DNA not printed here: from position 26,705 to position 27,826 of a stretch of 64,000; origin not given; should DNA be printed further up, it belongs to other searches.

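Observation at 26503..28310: panD translationally coupled to two SAM-dependent methyltransferases: candidate beta-alanine betaine pathway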

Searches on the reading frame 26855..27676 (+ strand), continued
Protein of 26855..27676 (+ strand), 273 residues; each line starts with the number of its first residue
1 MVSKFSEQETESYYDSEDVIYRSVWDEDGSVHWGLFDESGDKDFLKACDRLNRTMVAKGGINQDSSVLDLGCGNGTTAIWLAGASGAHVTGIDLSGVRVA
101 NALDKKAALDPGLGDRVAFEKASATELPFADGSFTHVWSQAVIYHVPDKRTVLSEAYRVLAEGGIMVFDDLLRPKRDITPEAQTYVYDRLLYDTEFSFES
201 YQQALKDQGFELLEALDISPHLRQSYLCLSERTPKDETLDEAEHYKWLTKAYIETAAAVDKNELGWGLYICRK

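Call 39: search_protein_families(library=pfam, proteins=[P0361, P0363, P0367, P0379, P0380, P0385, P0399, P0407, P0409, P0416], max_evalue=0.00001)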
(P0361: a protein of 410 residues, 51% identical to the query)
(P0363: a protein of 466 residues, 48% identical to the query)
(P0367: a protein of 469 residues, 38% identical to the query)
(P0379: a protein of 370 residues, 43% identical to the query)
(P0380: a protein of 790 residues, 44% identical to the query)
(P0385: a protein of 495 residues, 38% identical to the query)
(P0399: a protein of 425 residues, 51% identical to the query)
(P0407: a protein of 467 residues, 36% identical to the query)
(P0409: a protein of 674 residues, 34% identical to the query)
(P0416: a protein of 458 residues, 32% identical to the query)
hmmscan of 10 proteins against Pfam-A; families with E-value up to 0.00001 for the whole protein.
P0361 (410 aa): 6 families
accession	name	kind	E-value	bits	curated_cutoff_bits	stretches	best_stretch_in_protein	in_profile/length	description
PF08241.18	Methyltransf_11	-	1.2e-20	74.4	21.2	1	68-168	1-95/95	Methyltransferase domain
PF13649.12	Methyltransf_25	-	1.4e-17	64.6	27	1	68-164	2-97/97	Methyltransferase domain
PF13847.12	Methyltransf_31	-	2.1e-14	53.8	27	1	64-170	4-111/145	Methyltransferase domain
PF13489.12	Methyltransf_23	-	2.7e-14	53.6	27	1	44-215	6-164/164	Methyltransferase domain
PF08242.18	Methyltransf_12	-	1.2e-10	42.4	30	1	68-166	1-98/98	Methyltransferase domain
PF01209.24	Ubie_methyltran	-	2.6e-07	30.7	20.1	1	65-182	49-165/233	ubiE/COQ5 methyltransferase family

P0363 (466 aa): 14 families
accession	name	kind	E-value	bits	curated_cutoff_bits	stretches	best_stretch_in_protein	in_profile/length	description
PF08241.18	Methyltransf_11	-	1.1e-37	129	21.2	2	71-168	1-95/95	Methyltransferase domain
PF13649.12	Methyltransf_25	-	3.2e-35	121.1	27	2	70-164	1-97/97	Methyltransferase domain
PF13489.12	Methyltransf_23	-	4.9e-30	104.8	27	2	309-460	10-154/164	Methyltransferase domain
PF13847.12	Methyltransf_31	-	1.8e-27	96.2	27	1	65-177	2-124/145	Methyltransferase domain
PF08242.18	Methyltransf_12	-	3.8e-26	92.1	30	2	71-166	1-98/98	Methyltransferase domain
PF01209.24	Ubie_methyltran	-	2.5e-16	60.2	20.1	1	52-181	33-164/233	ubiE/COQ5 methyltransferase family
PF08003.17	Methyltransf_9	-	1.5e-12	47.6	23.8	1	58-190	107-239/315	Protein of unknown function (DUF1698)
PF05175.20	MTS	-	7.8e-11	42.3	23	0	307-375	18-93/170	Methyltransferase small domain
PF02353.26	CMAS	-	2.7e-10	40.5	27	1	9-180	9-176/273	Mycolic acid cyclopropane synthetase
PF05219.18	DREV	-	9.7e-10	38.4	26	0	302-420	72-188/265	DREV methyltransferase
PF07021.18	MetW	-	4.4e-09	36.7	21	0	63-161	10-103/193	Methionine biosynthesis protein MetW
PF06325.19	PrmA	-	6.1e-07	29.7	22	0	314-358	157-200/296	Ribosomal protein L11 methyltransferase (PrmA)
PF13679.12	Methyltransf_32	-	6.9e-07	29.8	27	0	65-123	24-88/143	Methyltransferase domain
PF01728.25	FtsJ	-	6.3e-06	26.7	24.1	0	58-168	12-137/181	FtsJ-like methyltransferase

P0367 (469 aa): 12 families
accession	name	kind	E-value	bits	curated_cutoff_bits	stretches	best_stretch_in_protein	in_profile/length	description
PF08241.18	Methyltransf_11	-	2.5e-45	153.5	21.2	2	76-173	1-95/95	Methyltransferase domain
PF13649.12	Methyltransf_25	-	1.1e-41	141.8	27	2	75-169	1-97/97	Methyltransferase domain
PF13847.12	Methyltransf_31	-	7.5e-33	113.7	27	2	69-188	1-127/145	Methyltransferase domain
PF13489.12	Methyltransf_23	-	7.9e-32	110.7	27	2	69-218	20-162/164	Methyltransferase domain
PF08242.18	Methyltransf_12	-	2.7e-29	102.2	30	2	328-420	1-98/98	Methyltransferase domain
PF01209.24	Ubie_methyltran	-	9e-19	68.2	20.1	2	57-176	33-154/233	ubiE/COQ5 methyltransferase family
PF02353.26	CMAS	-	6.3e-14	52.4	27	1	10-200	8-193/273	Mycolic acid cyclopropane synthetase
PF07021.18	MetW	-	4.2e-12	46.5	21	1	66-112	8-54/193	Methionine biosynthesis protein MetW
PF05175.20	MTS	-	1.3e-10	41.7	23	0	61-130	21-91/170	Methyltransferase small domain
PF08003.17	Methyltransf_9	-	9.2e-10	38.4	23.8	0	58-177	103-221/315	Protein of unknown function (DUF1698)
PF01728.25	FtsJ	-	6.8e-09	36.3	24.1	0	55-135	5-81/181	FtsJ-like methyltransferase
PF06325.19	PrmA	-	2e-07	31.2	22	0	317-393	155-232/296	Ribosomal protein L11 methyltransferase (PrmA)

P0379 (370 aa): 15 families
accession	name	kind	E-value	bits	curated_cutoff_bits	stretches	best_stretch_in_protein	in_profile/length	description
PF13649.12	Methyltransf_25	-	2.3e-29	102.4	27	1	69-163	1-97/97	Methyltransferase domain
PF08241.18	Methyltransf_11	-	7.1e-29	100.7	21.2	1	70-166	1-94/95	Methyltransferase domain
PF13847.12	Methyltransf_31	-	1.4e-24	86.8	27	1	65-171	3-113/145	Methyltransferase domain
PF08242.18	Methyltransf_12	-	4e-18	66.4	30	1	70-165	1-98/98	Methyltransferase domain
PF13489.12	Methyltransf_23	-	2.5e-15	57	27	1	58-209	17-159/164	Methyltransferase domain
PF01209.24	Ubie_methyltran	-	4e-12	46.4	20.1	1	57-167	39-151/233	ubiE/COQ5 methyltransferase family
PF02353.26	CMAS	-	4.9e-09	36.3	27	1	49-235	46-236/273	Mycolic acid cyclopropane synthetase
PF13679.12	Methyltransf_32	-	2.3e-08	34.6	27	0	64-126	24-92/143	Methyltransferase domain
PF05175.20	MTS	-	3.5e-08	33.7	23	0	65-110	31-77/170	Methyltransferase small domain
PF01135.25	PCMT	-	1.5e-06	28.6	20.3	0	56-110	64-120/210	Protein-L-isoaspartate(D-aspartate) O-methyltransferase (PCMT)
PF07021.18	MetW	-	1.7e-06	28.3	21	1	53-158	1-101/193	Methionine biosynthesis protein MetW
PF06325.19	PrmA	-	2e-06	28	22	0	312-353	154-194/296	Ribosomal protein L11 methyltransferase (PrmA)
PF03848.20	TehB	-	3.4e-06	27.1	20.4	0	59-122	24-86/193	Tellurite resistance protein TehB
PF01728.25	FtsJ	-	3.9e-06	27.3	24.1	0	57-103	12-59/181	FtsJ-like methyltransferase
PF08003.17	Methyltransf_9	-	7.1e-06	25.6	23.8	0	67-173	117-223/315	Protein of unknown function (DUF1698)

P0380 (790 aa): 12 families
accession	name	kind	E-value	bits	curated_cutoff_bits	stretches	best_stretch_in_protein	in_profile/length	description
PF13847.12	Methyltransf_31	-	6.9e-26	91.1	27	2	62-182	2-129/145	Methyltransferase domain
PF08241.18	Methyltransf_11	-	1.4e-25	90.2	21.2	1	68-165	1-95/95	Methyltransferase domain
PF13649.12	Methyltransf_25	-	7.9e-25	87.8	27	1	67-161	1-97/97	Methyltransferase domain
PF02668.22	TauD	-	1.1e-22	81.6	27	1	545-775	13-267/267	Taurine catabolism dioxygenase TauD, TfdA family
PF08242.18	Methyltransf_12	-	1.2e-19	71.3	30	1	68-163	1-98/98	Methyltransferase domain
PF13489.12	Methyltransf_23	-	9.8e-18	64.9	27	1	62-173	21-124/164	Methyltransferase domain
PF01209.24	Ubie_methyltran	-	9.1e-17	61.6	20.1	1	52-179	37-165/233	ubiE/COQ5 methyltransferase family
PF02353.26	CMAS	-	1.6e-15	57.6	27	1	9-220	10-223/273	Mycolic acid cyclopropane synthetase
PF05175.20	MTS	-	7.4e-12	45.7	23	1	305-434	26-168/170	Methyltransferase small domain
PF07021.18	MetW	-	3.3e-09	37.1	21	0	60-159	10-104/193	Methionine biosynthesis protein MetW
PF13679.12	Methyltransf_32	-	4.9e-08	33.5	27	0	61-108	23-75/143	Methyltransferase domain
PF01728.25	FtsJ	-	1.1e-06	29.1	24.1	0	61-99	19-58/181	FtsJ-like methyltransferase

P0385 (495 aa): 15 families
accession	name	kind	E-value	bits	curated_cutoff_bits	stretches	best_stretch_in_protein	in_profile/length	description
PF08241.18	Methyltransf_11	-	1.8e-43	147.5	21.2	2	67-168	1-95/95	Methyltransferase domain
PF13649.12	Methyltransf_25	-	1.2e-41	141.7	27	2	66-164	1-97/97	Methyltransferase domain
PF13847.12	Methyltransf_31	-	2.7e-33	115.1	27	2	62-173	3-116/145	Methyltransferase domain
PF08242.18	Methyltransf_12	-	4.8e-31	107.8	30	2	67-165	1-97/98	Methyltransferase domain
PF13489.12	Methyltransf_23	-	8.2e-30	104.1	27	2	54-214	13-163/164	Methyltransferase domain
PF01209.24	Ubie_methyltran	-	1.1e-24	87.5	20.1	2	54-174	39-157/233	ubiE/COQ5 methyltransferase family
PF02353.26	CMAS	-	1.1e-16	61.5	27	1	9-182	7-178/273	Mycolic acid cyclopropane synthetase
PF05175.20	MTS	-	1.7e-09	38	23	0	62-166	31-136/170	Methyltransferase small domain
PF00891.24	Methyltransf_2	-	6.8e-09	35.8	22.3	1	53-166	53-162/210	O-methyltransferase domain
PF01135.25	PCMT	-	8.2e-08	32.7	20.3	0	58-164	69-167/210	Protein-L-isoaspartate(D-aspartate) O-methyltransferase (PCMT)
PF01728.25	FtsJ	-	1.5e-06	28.7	24.1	0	54-146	12-105/181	FtsJ-like methyltransferase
PF07021.18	MetW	-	2e-06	28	21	0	337-430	11-103/193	Methionine biosynthesis protein MetW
PF02390.23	Methyltransf_4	-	2.9e-06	27.3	24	1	65-108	4-47/173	Putative methyltransferase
PF24675.1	NpmA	-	3.4e-06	26.9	60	0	64-102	25-63/214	16S rRNA (adenine(1408)-N(1))-methyltransferase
PF20922.3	Anamorsin_N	-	8.5e-06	26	27.1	0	131-175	49-94/163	Anamorsin, N-terminal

P0399 (425 aa): 8 families
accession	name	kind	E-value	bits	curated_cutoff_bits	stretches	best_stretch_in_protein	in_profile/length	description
PF08241.18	Methyltransf_11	-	1.4e-32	112.6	21.2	1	203-298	1-95/95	Methyltransferase domain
PF13649.12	Methyltransf_25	-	2e-28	99.3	27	1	202-294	1-97/97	Methyltransferase domain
PF13847.12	Methyltransf_31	-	1.5e-22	80.3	27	1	199-303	4-114/145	Methyltransferase domain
PF08242.18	Methyltransf_12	-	4.6e-20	72.6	30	1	203-296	1-98/98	Methyltransferase domain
PF13489.12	Methyltransf_23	-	6.9e-18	65.4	27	1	181-303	7-121/164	Methyltransferase domain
PF01209.24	Ubie_methyltran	-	3e-14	53.4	20.1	1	185-299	34-152/233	ubiE/COQ5 methyltransferase family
PF02353.26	CMAS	-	7.1e-11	42.4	27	1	143-307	11-173/273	Mycolic acid cyclopropane synthetase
PF08003.17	Methyltransf_9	-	2.1e-06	27.4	23.8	0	201-304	118-223/315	Protein of unknown function (DUF1698)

P0407 (467 aa): 10 families
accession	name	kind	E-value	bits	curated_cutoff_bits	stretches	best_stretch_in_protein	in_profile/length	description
PF13649.12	Methyltransf_25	-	2.3e-25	89.6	27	1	265-363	2-97/97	Methyltransferase domain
PF08241.18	Methyltransf_11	-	4.2e-23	82.2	21.2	1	265-367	1-95/95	Methyltransferase domain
PF02353.26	CMAS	-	5e-19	69.1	27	1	203-430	8-231/273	Mycolic acid cyclopropane synthetase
PF13489.12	Methyltransf_23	-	7.5e-17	62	27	1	251-413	15-163/164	Methyltransferase domain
PF08242.18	Methyltransf_12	-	8.6e-17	62.1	30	1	265-365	1-98/98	Methyltransferase domain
PF13847.12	Methyltransf_31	-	4.1e-16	59.4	27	1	260-370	3-112/145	Methyltransferase domain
PF05175.20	MTS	-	1.1e-08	35.4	23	1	245-366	20-137/170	Methyltransferase small domain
PF13679.12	Methyltransf_32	-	3e-07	30.9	27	1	249-325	13-93/143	Methyltransferase domain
PF08003.17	Methyltransf_9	-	3.1e-07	30.1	23.8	1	242-374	97-224/315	Protein of unknown function (DUF1698)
PF05724.17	TPMT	-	5.7e-07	29.9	26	1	251-374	28-160/218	Thiopurine S-methyltransferase (TPMT)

P0409 (674 aa): 13 families
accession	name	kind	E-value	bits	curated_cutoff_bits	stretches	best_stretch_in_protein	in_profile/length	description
PF02261.22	Asp_decarbox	-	2.1e-37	128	25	1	1-111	1-111/115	Aspartate decarboxylase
PF13649.12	Methyltransf_25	-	6.1e-27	94.6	27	1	475-571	2-97/97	Methyltransferase domain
PF08241.18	Methyltransf_11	-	1.1e-25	90.5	21.2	1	475-575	1-95/95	Methyltransferase domain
PF13847.12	Methyltransf_31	-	8.6e-23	81.1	27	1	469-579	2-113/145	Methyltransferase domain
PF13489.12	Methyltransf_23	-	5.3e-22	78.7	27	1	468-621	20-163/164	Methyltransferase domain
PF08242.18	Methyltransf_12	-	7.6e-15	55.9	30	1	475-572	1-97/98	Methyltransferase domain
PF02353.26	CMAS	-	6e-14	52.4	27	1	413-638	7-231/273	Mycolic acid cyclopropane synthetase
PF05724.17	TPMT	-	1.3e-07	32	26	1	455-573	22-153/218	Thiopurine S-methyltransferase (TPMT)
PF01135.25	PCMT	-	2.2e-07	31.3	20.3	1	461-554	64-158/210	Protein-L-isoaspartate(D-aspartate) O-methyltransferase (PCMT)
PF05175.20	MTS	-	3.5e-07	30.4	23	0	465-546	26-106/170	Methyltransferase small domain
PF01209.24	Ubie_methyltran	-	5.3e-06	26.4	20.1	0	467-574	44-150/233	ubiE/COQ5 methyltransferase family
PF13679.12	Methyltransf_32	-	7e-06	26.5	27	0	459-532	6-92/143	Methyltransferase domain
PF13578.12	Methyltransf_24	-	7.2e-06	27.3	26.3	0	476-577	2-104/105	Methyltransferase domain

P0416 (458 aa): 7 families
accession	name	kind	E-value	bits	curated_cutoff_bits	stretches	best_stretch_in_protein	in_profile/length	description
PF08241.18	Methyltransf_11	-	3e-28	98.7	21.2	2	85-167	14-95/95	Methyltransferase domain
PF13649.12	Methyltransf_25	-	2.3e-24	86.3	27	2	322-413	1-97/97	Methyltransferase domain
PF13489.12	Methyltransf_23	-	5.1e-21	75.5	27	2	301-440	3-139/164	Methyltransferase domain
PF13847.12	Methyltransf_31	-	2.9e-20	72.9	27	2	112-172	52-114/145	Methyltransferase domain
PF08242.18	Methyltransf_12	-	1e-15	58.6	30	1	323-415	1-98/98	Methyltransferase domain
PF01209.24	Ubie_methyltran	-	2.2e-12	47.3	20.1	0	53-172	33-156/233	ubiE/COQ5 methyltransferase family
PF00398.26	RrnaAD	-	2.7e-06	27.1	24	1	296-360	8-71/263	Ribosomal RNA adenine dimethylase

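Call 41: find_encoding_contigs(protein=P0409, flank=6000, max_places=4)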
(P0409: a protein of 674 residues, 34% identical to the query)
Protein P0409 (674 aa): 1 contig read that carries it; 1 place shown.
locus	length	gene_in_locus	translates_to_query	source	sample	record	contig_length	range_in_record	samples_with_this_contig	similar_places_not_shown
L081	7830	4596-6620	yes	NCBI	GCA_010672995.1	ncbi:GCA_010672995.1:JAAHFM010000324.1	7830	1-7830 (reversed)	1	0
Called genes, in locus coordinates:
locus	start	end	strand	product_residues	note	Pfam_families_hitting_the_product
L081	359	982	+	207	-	PF13365:Trypsin_2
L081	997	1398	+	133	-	-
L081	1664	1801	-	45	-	-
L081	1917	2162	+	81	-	PF05016:ParE_toxin (weak)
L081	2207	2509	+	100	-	-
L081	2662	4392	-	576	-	PF00682:HMGL-like, PF22617:HCS_D2, PF08502:LeuA_dimer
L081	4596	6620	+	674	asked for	PF02261:Asp_decarbox, PF02353:CMAS, PF01135:PCMT (weak), PF13489:Methyltransf_23, PF08241:Methyltransf_11, PF08242:Methyltransf_12, PF13649:Methyltransf_25, PF13847:Methyltransf_31, +4 more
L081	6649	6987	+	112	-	PF00111:Fer2 (weak)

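Call 42: find_encoding_contigs(protein=P0363, flank=6000, max_places=4)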
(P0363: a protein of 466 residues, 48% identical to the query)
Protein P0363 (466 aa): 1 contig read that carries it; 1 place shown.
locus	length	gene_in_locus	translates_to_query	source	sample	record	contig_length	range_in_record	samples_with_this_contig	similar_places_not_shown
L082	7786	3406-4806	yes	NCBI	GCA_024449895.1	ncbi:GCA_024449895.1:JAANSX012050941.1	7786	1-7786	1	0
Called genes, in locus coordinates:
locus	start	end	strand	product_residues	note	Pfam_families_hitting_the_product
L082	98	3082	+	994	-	PF00581:Rhodanese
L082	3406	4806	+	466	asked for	PF02353:CMAS, PF01209:Ubie_methyltran, PF13489:Methyltransf_23, PF08241:Methyltransf_11, PF08242:Methyltransf_12, PF13649:Methyltransf_25, PF13847:Methyltransf_31, PF13489:Methyltransf_23, +10 more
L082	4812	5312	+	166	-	PF02261:Asp_decarbox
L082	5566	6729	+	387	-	PF00438:S-AdoMet_synt_N, PF02772:S-AdoMet_synt_M, PF02773:S-AdoMet_synt_C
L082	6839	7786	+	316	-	?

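Call 43: find_encoding_contigs(protein=P0380, flank=7000, max_places=4)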
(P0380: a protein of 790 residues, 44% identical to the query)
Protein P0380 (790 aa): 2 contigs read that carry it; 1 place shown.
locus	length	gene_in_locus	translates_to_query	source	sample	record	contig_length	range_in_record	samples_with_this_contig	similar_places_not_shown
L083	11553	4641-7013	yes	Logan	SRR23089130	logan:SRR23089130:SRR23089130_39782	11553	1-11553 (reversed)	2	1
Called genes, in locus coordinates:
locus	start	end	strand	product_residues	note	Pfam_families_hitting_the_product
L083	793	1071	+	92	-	-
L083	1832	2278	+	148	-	-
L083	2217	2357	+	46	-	-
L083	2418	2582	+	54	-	-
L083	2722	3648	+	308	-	PF00069:Pkinase, PF07714:PK_Tyr_Ser-Thr (weak)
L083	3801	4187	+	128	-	-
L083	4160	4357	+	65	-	-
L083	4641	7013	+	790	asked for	PF02353:CMAS, PF01209:Ubie_methyltran, PF13489:Methyltransf_23, PF08241:Methyltransf_11, PF08242:Methyltransf_12, PF13649:Methyltransf_25, PF13847:Methyltransf_31, PF02668:TauD, +6 more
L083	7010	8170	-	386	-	-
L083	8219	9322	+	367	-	PF00282:Pyridoxal_deC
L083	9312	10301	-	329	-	-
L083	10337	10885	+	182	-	-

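Call 44: find_encoding_contigs(protein=P0367, flank=7000, max_places=4)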
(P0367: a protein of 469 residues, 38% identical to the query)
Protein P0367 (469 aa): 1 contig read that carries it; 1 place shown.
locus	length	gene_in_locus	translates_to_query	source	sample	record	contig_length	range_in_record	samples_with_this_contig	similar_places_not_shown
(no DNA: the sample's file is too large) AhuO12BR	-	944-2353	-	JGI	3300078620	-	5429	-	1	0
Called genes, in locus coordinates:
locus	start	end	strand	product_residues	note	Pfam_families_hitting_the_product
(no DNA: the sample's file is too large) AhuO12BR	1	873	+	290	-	?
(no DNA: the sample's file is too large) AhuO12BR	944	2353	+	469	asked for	PF02353:CMAS, PF01209:Ubie_methyltran, PF13489:Methyltransf_23, PF13847:Methyltransf_31, PF08241:Methyltransf_11, PF08242:Methyltransf_12, PF13649:Methyltransf_25, PF13489:Methyltransf_23, +12 more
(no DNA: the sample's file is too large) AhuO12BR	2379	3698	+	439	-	PF00202:Aminotran_3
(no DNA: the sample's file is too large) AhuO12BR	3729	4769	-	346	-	PF14525:AraC_binding_2, PF12833:HTH_18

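Call 45: find_encoding_contigs(protein=P0385, flank=7000, max_places=4)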
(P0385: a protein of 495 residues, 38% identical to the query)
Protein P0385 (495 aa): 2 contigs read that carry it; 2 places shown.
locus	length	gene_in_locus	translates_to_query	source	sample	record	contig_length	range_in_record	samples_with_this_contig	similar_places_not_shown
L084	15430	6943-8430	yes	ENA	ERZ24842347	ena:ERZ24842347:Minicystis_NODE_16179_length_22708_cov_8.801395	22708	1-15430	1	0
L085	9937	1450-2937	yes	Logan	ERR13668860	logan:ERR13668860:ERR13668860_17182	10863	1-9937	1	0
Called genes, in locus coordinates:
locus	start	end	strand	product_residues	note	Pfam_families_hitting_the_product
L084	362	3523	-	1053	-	PF14559:TPR_19 (faint), PF01564:Spermine_synth, PF13432:TPR_16 (faint)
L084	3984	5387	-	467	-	PF26299:MurL_N, PF26298:MurL_epimerase_C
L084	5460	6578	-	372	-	PF21088:MS_channel_1st (weak), PF00924:MS_channel_2nd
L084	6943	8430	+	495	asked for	PF02353:CMAS, PF00891:Methyltransf_2, PF01209:Ubie_methyltran, PF13489:Methyltransf_23, PF13847:Methyltransf_31, PF08241:Methyltransf_11, PF08242:Methyltransf_12, PF13649:Methyltransf_25, +13 more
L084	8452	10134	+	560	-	PF04989:RMNT_CmcI, PF02668:TauD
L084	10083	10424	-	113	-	-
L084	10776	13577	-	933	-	PF10604:Polyketide_cyc2, PF00168:C2, PF00305:Lipoxygenase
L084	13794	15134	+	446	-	PF01764:Lipase_3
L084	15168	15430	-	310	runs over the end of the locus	PF10604:Polyketide_cyc2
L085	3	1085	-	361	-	?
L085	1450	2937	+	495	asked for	PF02353:CMAS, PF00891:Methyltransf_2, PF01209:Ubie_methyltran, PF13489:Methyltransf_23, PF13847:Methyltransf_31, PF08241:Methyltransf_11, PF08242:Methyltransf_12, PF13649:Methyltransf_25, +13 more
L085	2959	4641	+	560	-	PF04989:RMNT_CmcI, PF02668:TauD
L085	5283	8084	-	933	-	PF10604:Polyketide_cyc2, PF00168:C2, PF00305:Lipoxygenase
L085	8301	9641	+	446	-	PF01764:Lipase_3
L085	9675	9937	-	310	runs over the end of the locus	PF10604:Polyketide_cyc2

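Call 47: find_encoding_contigs(protein=P0370, flank=7000, max_places=4)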
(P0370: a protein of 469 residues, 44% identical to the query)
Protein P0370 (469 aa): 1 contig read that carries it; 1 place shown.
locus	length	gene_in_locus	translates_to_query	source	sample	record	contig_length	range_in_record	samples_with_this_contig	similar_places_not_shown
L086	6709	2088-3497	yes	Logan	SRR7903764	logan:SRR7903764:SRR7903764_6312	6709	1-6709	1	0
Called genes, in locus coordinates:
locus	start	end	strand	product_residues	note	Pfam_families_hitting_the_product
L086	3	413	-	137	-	?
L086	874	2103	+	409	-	PF07690:MFS_1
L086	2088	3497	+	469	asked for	PF01209:Ubie_methyltran, PF13489:Methyltransf_23, PF07021:MetW, PF13847:Methyltransf_31, PF08241:Methyltransf_11, PF08242:Methyltransf_12, PF13649:Methyltransf_25, PF08241:Methyltransf_11, +4 more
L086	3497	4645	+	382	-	PF06155:GBBH-like_N, PF02668:TauD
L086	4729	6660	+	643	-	PF00755:Carn_acyltransf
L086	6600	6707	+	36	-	?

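Call 48: find_encoding_contigs(protein=P0416, flank=7000, max_places=4)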
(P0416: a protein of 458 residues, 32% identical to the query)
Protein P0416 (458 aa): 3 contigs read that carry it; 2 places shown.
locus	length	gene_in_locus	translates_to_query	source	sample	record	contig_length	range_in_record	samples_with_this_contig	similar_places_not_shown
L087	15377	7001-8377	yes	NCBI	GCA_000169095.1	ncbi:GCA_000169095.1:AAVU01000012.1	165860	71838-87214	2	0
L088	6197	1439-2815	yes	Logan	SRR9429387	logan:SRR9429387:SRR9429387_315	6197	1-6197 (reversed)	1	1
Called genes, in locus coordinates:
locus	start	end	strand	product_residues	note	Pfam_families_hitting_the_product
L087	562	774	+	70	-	PF11165:DUF2949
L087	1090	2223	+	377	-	PF00682:HMGL-like, PF22617:HCS_D2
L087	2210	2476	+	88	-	PF04319:NifZ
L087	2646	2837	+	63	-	PF06988:NifT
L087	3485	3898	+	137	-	-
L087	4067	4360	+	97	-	PF17179:Fer4_22 (faint), PF13237:Fer4_10 (weak), PF14697:Fer4_21, PF12837:Fer4_6 (weak), PF13183:Fer4_8 (weak), PF13187:Fer4_9 (weak), PF13484:Fer4_16 (weak), PF12838:Fer4_7 (weak), +3 more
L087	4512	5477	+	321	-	PF00291:PALP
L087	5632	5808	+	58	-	-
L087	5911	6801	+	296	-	PF05430:Methyltransf_30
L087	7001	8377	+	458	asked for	PF13649:Methyltransf_25, PF08241:Methyltransf_11, PF13847:Methyltransf_31, PF13489:Methyltransf_23, PF08241:Methyltransf_11, PF08242:Methyltransf_12, PF13649:Methyltransf_25, PF13847:Methyltransf_31, +3 more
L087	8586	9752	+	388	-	PF00155:Aminotran_1_2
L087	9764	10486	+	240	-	PF01209:Ubie_methyltran (weak), PF13489:Methyltransf_23, PF05401:NodS (weak), PF08241:Methyltransf_11, PF08242:Methyltransf_12, PF13649:Methyltransf_25, PF13847:Methyltransf_31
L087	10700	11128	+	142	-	-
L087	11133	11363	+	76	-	-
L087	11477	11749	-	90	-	-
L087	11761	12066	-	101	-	-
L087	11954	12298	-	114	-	PF07282:Cas12f1-like_TNB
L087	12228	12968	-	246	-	PF01385:OrfB_IS605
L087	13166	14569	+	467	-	PF00483:NTP_transferase, PF01128:IspD, PF12804:NTP_transf_3, PF25087:GMPPB_C, PF00132:Hexapep (weak), PF00132:Hexapep, PF25087:GMPPB_C (weak), PF00132:Hexapep (weak), +2 more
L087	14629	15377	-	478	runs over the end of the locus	PF00924:MS_channel_2nd, PF21082:MS_channel_3rd, PF00027:cNMP_binding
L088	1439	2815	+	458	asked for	PF13649:Methyltransf_25, PF08241:Methyltransf_11, PF13847:Methyltransf_31, PF13489:Methyltransf_23, PF08241:Methyltransf_11, PF08242:Methyltransf_12, PF13649:Methyltransf_25, PF13847:Methyltransf_31, +3 more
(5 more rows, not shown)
